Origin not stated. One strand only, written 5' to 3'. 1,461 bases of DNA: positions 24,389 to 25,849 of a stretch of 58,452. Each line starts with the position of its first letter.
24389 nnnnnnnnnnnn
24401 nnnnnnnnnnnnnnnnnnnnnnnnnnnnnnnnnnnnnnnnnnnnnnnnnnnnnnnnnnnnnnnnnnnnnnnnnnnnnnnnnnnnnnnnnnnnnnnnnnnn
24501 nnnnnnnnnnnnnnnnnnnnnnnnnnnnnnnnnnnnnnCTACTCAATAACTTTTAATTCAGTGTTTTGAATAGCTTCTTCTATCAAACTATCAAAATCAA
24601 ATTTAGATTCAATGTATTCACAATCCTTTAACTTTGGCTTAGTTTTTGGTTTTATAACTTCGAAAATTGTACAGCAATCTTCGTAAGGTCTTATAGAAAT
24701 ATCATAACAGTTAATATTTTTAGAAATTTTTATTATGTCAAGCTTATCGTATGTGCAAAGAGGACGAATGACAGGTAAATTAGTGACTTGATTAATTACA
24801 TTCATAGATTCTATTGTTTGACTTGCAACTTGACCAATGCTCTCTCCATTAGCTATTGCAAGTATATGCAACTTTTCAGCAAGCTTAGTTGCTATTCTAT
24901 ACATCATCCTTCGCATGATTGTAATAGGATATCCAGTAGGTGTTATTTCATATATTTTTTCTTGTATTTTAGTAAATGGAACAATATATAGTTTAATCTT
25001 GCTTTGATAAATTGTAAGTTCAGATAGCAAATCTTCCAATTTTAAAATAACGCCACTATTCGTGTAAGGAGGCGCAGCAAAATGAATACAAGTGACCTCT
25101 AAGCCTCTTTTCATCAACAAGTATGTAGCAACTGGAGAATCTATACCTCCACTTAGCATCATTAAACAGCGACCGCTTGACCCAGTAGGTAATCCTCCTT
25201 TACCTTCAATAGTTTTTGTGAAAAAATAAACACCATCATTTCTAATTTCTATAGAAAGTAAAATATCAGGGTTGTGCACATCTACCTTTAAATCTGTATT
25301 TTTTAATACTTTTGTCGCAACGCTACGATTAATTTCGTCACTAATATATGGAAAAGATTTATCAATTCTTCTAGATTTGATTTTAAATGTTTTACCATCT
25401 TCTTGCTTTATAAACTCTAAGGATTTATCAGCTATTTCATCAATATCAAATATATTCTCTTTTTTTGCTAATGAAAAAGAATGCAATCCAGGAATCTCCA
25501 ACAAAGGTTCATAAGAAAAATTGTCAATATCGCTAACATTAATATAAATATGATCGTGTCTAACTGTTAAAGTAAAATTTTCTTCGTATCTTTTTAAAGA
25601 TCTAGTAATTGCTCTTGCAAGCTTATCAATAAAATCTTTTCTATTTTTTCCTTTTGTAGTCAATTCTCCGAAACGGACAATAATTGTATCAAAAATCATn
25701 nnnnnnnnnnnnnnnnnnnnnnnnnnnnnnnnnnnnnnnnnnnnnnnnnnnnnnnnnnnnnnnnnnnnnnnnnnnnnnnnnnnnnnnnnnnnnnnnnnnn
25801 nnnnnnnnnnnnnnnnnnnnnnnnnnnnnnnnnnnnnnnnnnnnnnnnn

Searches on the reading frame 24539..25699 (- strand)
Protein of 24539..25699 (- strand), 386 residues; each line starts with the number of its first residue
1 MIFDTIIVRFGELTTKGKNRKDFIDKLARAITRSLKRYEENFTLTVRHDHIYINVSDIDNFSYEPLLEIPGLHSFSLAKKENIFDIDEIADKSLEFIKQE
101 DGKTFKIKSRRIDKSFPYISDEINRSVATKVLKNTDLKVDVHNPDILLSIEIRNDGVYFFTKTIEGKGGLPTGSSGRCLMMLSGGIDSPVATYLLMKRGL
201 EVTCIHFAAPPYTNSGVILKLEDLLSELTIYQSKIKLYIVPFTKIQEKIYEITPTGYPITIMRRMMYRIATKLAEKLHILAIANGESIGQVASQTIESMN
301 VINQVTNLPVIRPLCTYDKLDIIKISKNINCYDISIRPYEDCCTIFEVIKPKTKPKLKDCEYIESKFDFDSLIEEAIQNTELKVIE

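Call 25: find_related_loci(query=window:24539-25699:-, collection=genome_contigs, flank=6000)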
Query window:24539-25699:- (386 aa) in genome_contigs; peptide patterns used: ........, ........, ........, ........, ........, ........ (x = any residue, [..] = any of these).
600 stretches matched a pattern (row limit reached: there are more); 556 encode a relative of the query (tblastn E <= 1e-3); the best 80 are kept; 80 distinct loci.
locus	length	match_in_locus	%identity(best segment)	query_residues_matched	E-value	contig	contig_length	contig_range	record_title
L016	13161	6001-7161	75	1-386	0e+0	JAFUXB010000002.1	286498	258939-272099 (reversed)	MAG: Bacilli bacterium isolate RGIG4904 Roe_deer_Rumen-2__c4431, whole genome shotgun sequence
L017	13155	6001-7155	66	1-386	4e-176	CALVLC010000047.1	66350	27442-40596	MAG: uncultured Bacilli bacterium isolate E22__bin81 genome assembly, contig: E22__k127_10610071, whole genome shotgun s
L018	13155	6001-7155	66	1-386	1e-174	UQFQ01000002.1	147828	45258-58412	uncultured Mollicutes bacterium isolate UMGS238 genome assembly, contig: NODE_19_length_147828_cov_7.005008, whole genom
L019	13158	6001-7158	66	1-386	4e-171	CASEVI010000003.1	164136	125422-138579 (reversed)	uncultured bacterium isolate A67_L2_327327_idba_bin.107 genome assembly, contig: A67_L2_327327_idba_bin.107.fa_scaffold_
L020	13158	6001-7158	64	1-386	3e-170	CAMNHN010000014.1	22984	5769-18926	MAG: uncultured Mollicutes bacterium isolate SRR873596_bin.132_metaWRAP_v1.3_MAG genome assembly, contig: NODE.4760_leng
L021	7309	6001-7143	65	1-382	8e-170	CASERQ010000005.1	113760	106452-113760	uncultured bacterium isolate O104_L1_H550_idba_bin.52 genome assembly, contig: O104_L1_H550_idba_bin.52.fa_scaffold_62,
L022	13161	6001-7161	67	1-386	7e-170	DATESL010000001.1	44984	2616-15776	MAG TPA_asm: Candidatus Onthovivens sp. isolate SMAG_U9100 k141_177, whole genome shotgun sequence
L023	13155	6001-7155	63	1-386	7e-170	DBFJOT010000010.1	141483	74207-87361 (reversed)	MAG TPA_asm: Candidatus Onthovivens sp. isolate MAG8465 contig10, whole genome shotgun sequence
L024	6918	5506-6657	65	1-385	1e-169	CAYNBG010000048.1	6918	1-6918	MAG TPA_asm: uncultured Staphylococcaceae bacterium isolate binchicken_co323_429 genome assembly, contig: NODE_12721_len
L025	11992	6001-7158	64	1-386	6e-168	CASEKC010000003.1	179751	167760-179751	uncultured bacterium isolate O7_L3_310310_idba_bin.1 genome assembly, contig: O7_L3_310310_idba_bin.1.fa_scaffold_34, wh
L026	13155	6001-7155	65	1-386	1e-167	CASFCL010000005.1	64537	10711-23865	uncultured bacterium isolate O103_L3_316316_idba_bin.85 genome assembly, contig: O103_L3_316316_idba_bin.85.fa_scaffold_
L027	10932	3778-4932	66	1-386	5e-167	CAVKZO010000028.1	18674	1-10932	Lachnospiraceae bacterium isolate H07658-L1_cleanbin_000009 genome assembly, contig: Spades_H07658-L1_contig_641, whole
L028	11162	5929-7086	65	1-386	4e-166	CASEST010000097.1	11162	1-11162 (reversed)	uncultured bacterium isolate Batch4_idba_bin.1741 genome assembly, contig: Batch4_idba_bin.1741.fa_k87_38945354, whole g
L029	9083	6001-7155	63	1-386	1e-165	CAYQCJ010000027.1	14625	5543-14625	MAG TPA_asm: uncultured Staphylococcaceae bacterium isolate binchicken_co148_138 genome assembly, contig: NODE_3422_leng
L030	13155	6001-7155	62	1-386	2e-165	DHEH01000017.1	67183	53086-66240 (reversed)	MAG TPA_asm: Bacillales bacterium UBA4855 UBA4855_contig_2332, whole genome shotgun sequence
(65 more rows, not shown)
